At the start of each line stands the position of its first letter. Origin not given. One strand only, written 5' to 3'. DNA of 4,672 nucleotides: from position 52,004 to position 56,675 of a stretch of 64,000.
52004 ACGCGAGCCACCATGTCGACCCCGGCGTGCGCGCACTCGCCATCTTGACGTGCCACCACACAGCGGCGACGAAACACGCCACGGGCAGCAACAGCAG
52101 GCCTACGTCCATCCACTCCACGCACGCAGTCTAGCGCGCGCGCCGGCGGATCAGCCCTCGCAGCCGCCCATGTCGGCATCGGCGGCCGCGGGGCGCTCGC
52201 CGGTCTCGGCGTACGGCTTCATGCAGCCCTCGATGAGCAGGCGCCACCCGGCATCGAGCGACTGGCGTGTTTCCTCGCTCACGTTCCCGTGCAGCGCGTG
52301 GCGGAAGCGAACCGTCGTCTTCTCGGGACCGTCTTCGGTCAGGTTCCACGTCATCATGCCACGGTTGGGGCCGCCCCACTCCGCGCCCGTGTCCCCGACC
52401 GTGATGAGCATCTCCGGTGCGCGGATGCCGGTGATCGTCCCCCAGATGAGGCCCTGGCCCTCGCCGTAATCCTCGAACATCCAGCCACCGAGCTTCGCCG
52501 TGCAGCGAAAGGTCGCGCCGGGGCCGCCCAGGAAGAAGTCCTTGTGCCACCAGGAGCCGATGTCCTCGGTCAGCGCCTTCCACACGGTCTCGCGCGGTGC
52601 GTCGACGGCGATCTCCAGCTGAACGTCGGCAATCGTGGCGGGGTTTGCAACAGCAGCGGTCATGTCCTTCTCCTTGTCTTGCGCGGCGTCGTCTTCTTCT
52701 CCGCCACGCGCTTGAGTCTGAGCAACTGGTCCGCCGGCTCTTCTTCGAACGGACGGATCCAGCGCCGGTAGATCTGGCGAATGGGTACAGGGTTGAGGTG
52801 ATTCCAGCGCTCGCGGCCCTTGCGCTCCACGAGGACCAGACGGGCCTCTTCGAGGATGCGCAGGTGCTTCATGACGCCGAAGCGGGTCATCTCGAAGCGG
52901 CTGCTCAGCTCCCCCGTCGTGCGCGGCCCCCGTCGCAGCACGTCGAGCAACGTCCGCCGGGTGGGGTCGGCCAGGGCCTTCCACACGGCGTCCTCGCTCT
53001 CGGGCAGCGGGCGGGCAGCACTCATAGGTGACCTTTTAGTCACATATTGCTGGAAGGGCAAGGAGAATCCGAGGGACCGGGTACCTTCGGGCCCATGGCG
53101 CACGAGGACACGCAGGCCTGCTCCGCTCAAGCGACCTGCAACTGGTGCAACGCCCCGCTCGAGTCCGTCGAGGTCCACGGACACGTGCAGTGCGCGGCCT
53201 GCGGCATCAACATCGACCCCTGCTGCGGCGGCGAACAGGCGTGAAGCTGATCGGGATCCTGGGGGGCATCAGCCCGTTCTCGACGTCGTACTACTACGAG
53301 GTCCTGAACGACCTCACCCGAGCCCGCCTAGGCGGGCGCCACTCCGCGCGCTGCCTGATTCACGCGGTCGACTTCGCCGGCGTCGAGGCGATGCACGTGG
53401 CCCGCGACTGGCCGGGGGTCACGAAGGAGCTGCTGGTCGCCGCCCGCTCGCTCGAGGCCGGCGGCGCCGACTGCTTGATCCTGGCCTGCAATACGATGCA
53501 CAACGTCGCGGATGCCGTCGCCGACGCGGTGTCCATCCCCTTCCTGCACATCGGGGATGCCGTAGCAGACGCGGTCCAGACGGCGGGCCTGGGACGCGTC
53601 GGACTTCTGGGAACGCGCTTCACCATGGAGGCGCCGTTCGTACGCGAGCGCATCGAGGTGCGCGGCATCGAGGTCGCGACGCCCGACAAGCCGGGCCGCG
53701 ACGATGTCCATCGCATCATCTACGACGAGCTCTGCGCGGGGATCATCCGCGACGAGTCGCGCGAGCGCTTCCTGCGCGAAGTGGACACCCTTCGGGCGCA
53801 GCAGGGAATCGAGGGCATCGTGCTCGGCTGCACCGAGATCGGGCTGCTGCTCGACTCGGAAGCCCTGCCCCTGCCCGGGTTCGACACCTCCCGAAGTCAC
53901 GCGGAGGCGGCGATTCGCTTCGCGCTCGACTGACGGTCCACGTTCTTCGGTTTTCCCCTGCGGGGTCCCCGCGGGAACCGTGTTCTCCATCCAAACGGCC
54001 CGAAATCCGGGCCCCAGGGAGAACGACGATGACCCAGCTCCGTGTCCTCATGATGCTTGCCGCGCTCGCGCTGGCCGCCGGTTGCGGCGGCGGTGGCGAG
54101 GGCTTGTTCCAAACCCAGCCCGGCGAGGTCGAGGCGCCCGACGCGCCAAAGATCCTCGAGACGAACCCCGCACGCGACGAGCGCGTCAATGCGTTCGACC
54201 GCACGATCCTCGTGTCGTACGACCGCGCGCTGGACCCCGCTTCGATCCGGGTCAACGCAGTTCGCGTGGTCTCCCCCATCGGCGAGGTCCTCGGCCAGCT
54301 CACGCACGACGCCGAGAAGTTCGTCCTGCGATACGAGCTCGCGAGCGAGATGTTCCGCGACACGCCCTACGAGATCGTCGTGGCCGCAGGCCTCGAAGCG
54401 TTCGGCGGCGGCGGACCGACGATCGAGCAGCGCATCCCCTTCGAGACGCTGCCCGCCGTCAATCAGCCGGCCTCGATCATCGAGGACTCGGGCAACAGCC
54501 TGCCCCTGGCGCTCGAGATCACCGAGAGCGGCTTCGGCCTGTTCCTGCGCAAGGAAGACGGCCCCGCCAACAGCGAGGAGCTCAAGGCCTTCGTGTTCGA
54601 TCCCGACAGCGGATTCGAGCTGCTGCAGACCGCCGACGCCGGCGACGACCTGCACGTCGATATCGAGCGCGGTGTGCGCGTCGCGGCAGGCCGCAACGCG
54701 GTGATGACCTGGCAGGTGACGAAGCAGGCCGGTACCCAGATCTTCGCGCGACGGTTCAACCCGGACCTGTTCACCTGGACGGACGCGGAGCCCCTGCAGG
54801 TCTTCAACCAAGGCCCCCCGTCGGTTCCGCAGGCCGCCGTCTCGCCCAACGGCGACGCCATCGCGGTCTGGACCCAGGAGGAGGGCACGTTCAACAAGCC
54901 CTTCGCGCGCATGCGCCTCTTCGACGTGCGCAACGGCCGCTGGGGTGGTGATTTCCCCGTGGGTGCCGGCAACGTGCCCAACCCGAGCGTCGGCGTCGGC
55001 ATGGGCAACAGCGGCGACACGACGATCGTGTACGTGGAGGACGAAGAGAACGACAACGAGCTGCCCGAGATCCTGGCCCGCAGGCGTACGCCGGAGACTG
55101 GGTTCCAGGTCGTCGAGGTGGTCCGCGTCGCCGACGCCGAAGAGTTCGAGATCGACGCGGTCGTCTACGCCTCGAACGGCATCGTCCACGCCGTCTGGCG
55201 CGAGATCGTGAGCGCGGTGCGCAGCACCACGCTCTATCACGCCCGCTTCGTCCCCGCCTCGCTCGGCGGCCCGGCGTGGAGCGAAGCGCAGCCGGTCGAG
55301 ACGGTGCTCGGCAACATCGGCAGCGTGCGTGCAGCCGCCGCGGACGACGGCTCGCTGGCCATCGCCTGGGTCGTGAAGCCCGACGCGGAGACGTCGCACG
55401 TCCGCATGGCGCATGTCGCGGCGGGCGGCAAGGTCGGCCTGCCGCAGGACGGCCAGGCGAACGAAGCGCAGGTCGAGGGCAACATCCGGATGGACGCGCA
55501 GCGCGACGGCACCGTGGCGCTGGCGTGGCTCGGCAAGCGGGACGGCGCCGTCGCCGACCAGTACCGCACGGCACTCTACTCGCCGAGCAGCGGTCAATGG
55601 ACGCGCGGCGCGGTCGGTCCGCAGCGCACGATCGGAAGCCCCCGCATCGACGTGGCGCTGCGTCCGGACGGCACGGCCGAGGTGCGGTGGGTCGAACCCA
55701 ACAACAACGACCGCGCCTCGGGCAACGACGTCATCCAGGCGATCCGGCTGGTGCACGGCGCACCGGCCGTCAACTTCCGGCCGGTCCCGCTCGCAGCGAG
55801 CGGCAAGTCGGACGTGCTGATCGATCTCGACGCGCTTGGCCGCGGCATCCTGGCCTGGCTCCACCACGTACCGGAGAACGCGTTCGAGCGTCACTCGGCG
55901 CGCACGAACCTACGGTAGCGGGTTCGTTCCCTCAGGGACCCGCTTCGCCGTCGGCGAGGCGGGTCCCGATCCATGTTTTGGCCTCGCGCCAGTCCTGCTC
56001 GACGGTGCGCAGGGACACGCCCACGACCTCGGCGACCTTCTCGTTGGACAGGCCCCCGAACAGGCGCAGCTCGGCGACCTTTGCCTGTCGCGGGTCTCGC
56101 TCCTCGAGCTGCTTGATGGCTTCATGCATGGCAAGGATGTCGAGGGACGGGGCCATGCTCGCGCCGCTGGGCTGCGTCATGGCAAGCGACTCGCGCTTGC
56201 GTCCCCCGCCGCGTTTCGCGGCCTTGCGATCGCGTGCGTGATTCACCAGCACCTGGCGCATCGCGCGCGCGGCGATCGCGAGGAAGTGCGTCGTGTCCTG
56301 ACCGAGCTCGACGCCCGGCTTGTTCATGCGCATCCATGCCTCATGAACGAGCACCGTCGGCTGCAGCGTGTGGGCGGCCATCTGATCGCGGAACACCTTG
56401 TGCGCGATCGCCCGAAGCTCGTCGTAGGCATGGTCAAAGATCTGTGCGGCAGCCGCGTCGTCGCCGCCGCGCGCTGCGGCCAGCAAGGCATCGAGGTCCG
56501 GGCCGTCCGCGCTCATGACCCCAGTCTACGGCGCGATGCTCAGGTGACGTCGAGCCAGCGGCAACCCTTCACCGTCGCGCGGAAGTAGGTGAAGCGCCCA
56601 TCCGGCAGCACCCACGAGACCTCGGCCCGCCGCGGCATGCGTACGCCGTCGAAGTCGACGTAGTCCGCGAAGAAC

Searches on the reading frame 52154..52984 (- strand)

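Call 32: search_protein_families(library=pfam, proteins=[window:52154-52984:-], max_evalue=0.0001)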
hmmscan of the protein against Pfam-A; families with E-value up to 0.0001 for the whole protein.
window:52154-52984:- (277 aa): 1 family
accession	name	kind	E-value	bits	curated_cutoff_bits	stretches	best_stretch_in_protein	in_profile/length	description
PF08327.17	AHSA1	-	1.2e-07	32.4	22.1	1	128-249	1-115/125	Activator of Hsp90 ATPase homolog 1-like protein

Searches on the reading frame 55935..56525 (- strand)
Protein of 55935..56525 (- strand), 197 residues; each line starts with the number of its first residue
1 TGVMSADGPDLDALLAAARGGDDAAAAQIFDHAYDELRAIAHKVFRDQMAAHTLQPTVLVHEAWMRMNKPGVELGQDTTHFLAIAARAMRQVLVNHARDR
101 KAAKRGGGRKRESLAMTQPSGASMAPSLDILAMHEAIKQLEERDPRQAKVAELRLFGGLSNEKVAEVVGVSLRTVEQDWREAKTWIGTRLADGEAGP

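Call 32: search_protein_families(library=pfam, proteins=[window:55935-56525:-], max_evalue=0.0001)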
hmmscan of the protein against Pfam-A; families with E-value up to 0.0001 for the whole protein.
window:55935-56525:- (197 aa): 2 families
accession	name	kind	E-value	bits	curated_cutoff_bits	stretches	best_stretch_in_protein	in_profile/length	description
PF07638.17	Sigma70_ECF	-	2.9e-48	164.6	21.1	1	13-190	6-183/185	ECF sigma factor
PF08281.18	Sigma70_r4_2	-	4.1e-05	23.6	25.7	0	144-178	12-46/54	Sigma-70, region 4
